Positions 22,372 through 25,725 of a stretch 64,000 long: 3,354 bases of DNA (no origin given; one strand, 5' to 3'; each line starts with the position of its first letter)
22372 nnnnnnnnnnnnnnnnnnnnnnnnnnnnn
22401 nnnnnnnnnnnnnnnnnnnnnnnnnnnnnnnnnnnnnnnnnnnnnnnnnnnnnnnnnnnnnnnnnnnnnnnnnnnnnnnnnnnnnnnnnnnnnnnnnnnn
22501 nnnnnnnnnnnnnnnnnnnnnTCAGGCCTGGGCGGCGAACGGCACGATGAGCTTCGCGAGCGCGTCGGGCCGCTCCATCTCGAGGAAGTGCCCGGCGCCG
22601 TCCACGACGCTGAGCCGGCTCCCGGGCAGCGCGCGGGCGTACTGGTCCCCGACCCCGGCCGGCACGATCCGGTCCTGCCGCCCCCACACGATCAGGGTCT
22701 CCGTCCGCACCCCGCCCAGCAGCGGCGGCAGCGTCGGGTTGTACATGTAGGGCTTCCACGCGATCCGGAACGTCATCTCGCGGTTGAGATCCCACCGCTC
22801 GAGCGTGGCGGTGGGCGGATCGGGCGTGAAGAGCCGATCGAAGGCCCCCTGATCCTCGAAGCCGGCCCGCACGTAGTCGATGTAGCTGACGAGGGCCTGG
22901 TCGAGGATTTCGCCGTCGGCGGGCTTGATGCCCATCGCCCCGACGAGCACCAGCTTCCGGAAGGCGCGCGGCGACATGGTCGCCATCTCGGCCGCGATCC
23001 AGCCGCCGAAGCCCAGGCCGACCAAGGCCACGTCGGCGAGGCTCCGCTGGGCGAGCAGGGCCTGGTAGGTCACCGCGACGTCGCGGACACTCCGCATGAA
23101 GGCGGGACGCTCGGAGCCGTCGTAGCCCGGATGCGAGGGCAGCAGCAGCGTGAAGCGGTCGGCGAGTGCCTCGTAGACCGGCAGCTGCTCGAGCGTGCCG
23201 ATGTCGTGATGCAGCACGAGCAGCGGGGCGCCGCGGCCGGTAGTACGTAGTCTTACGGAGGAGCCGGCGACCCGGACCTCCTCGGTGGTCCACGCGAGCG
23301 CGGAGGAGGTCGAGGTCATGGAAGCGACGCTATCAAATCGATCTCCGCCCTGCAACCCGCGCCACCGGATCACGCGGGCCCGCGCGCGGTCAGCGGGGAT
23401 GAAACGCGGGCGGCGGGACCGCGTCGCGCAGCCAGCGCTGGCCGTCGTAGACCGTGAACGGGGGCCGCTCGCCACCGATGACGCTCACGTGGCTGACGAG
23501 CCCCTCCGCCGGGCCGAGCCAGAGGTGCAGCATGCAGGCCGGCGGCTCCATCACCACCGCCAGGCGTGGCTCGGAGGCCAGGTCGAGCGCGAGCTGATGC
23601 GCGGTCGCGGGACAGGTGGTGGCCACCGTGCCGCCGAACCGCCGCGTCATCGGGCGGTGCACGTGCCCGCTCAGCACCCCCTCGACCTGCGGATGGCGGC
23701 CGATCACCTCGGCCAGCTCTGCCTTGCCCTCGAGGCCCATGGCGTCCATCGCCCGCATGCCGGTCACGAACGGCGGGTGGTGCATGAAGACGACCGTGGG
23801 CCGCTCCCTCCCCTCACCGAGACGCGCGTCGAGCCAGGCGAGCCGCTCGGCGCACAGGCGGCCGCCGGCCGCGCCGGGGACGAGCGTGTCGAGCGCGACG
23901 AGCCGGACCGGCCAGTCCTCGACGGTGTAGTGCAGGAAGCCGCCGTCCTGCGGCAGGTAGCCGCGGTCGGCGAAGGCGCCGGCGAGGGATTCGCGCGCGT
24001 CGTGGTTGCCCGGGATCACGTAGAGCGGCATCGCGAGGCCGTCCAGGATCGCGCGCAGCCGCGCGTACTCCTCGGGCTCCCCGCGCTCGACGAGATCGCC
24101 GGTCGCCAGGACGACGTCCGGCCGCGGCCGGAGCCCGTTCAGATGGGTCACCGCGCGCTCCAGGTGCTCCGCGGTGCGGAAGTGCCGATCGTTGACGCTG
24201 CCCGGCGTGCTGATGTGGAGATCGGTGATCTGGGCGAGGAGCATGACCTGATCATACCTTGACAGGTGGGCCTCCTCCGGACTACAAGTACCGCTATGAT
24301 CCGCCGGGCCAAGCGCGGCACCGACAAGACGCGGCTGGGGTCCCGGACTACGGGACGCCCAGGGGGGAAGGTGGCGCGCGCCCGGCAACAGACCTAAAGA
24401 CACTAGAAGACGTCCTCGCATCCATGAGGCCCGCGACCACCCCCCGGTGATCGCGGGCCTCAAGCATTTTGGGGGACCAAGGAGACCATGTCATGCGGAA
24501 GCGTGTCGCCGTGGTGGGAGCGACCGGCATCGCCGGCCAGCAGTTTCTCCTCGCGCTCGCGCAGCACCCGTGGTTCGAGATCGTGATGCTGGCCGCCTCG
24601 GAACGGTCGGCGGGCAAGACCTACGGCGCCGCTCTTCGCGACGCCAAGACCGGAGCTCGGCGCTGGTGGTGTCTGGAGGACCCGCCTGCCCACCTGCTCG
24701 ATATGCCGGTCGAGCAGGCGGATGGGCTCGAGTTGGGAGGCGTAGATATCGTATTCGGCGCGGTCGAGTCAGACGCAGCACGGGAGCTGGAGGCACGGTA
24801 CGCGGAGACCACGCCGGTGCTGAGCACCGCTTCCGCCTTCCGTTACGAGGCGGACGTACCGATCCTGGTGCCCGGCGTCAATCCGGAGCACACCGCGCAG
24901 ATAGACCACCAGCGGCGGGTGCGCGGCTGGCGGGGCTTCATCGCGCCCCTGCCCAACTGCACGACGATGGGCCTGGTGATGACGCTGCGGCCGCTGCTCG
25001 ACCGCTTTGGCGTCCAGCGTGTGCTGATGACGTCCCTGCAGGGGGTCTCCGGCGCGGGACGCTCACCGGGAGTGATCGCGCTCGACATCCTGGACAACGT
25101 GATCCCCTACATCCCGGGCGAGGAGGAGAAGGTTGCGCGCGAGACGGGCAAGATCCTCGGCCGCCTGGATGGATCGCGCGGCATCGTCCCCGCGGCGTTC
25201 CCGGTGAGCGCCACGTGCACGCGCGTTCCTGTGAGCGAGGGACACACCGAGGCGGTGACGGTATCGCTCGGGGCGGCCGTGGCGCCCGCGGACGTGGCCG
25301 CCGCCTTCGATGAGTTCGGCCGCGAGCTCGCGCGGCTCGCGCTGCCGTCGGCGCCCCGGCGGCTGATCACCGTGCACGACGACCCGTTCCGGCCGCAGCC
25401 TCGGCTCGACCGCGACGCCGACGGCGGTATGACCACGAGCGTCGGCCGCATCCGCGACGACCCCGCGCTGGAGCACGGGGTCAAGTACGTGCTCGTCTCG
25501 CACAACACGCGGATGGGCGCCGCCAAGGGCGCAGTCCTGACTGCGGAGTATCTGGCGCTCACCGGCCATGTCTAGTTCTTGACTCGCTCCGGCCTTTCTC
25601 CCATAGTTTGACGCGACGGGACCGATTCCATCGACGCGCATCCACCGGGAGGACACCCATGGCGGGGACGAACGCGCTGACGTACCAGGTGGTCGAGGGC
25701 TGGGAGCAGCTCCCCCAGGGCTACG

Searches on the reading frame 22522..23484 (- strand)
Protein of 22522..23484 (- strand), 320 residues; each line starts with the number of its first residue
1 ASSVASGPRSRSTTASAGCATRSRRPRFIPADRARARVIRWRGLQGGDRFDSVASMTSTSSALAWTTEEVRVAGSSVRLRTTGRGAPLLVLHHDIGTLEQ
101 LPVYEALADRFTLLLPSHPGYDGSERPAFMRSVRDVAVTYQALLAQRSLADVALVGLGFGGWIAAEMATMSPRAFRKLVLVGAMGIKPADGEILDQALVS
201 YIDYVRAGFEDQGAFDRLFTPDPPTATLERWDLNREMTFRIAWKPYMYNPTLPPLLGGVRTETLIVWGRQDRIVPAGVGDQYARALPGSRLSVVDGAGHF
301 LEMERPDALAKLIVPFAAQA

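Call 38: search_protein_families(library=pfam, proteins=[window:22522-23484:-], max_evalue=0.00001)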
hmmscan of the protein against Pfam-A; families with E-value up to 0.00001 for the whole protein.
window:22522-23484:- (320 aa): 3 families
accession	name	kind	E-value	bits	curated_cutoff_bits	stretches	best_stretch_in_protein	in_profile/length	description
PF00561.26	Abhydrolase_1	-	1.4e-17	64.6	25.8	2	228-306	167-245/245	alpha/beta hydrolase fold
PF12697.13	Abhydrolase_6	-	1.3e-16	62.4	26.3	1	90-311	2-216/217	Alpha/beta hydrolase family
PF12146.15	Hydrolase_4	-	8.4e-09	35.5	27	1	127-305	53-238/239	Serine aminopeptidase, S33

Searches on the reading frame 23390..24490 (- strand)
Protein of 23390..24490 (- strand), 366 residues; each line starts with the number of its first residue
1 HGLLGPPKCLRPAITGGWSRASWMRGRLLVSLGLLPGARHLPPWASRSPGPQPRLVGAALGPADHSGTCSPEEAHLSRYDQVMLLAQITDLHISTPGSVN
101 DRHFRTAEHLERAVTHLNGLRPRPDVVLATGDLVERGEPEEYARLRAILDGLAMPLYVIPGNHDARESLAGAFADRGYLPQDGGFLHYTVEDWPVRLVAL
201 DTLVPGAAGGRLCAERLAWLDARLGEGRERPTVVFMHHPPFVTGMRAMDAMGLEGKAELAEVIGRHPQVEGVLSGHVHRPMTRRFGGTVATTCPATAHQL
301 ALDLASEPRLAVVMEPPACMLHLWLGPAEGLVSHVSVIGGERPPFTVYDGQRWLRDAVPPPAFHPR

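Call 38: search_protein_families(library=pfam, proteins=[window:23390-24490:-], max_evalue=0.00001)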
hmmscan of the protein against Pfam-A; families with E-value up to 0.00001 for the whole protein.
window:23390-24490:- (366 aa): 2 families
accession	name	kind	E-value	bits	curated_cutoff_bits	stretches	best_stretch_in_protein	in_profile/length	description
PF00149.33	Metallophos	-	3.1e-18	67.3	21.5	1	84-280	2-191/191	Calcineurin-like phosphoesterase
PF12850.12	Metallophos_2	-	1.1e-06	29.2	27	0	83-289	1-128/154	Calcineurin-like phosphoesterase superfamily domain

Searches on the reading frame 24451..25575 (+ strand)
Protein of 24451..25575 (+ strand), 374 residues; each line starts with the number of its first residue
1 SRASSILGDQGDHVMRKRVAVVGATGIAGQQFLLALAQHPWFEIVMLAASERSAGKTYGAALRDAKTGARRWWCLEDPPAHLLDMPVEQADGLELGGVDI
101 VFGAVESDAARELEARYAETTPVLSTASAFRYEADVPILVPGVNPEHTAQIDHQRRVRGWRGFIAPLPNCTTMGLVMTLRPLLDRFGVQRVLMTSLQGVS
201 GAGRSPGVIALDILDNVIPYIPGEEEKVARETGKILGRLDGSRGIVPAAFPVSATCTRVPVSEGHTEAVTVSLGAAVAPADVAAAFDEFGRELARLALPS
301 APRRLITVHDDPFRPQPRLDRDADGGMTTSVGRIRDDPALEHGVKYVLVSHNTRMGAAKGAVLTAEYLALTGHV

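Call 38: search_protein_families(library=pfam, proteins=[window:24451-25575:+], max_evalue=0.00001)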
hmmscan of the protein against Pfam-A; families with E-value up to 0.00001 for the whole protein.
window:24451-25575:+ (374 aa): 2 families
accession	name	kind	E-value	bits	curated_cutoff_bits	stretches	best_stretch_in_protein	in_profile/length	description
PF02774.23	Semialdhyde_dhC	-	8e-38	130.9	26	1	179-354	1-183/184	Semialdehyde dehydrogenase, dimerisation domain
PF01118.30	Semialdhyde_dh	-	2.6e-25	89.6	26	1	18-150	1-120/121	Semialdehyde dehydrogenase, NAD binding domain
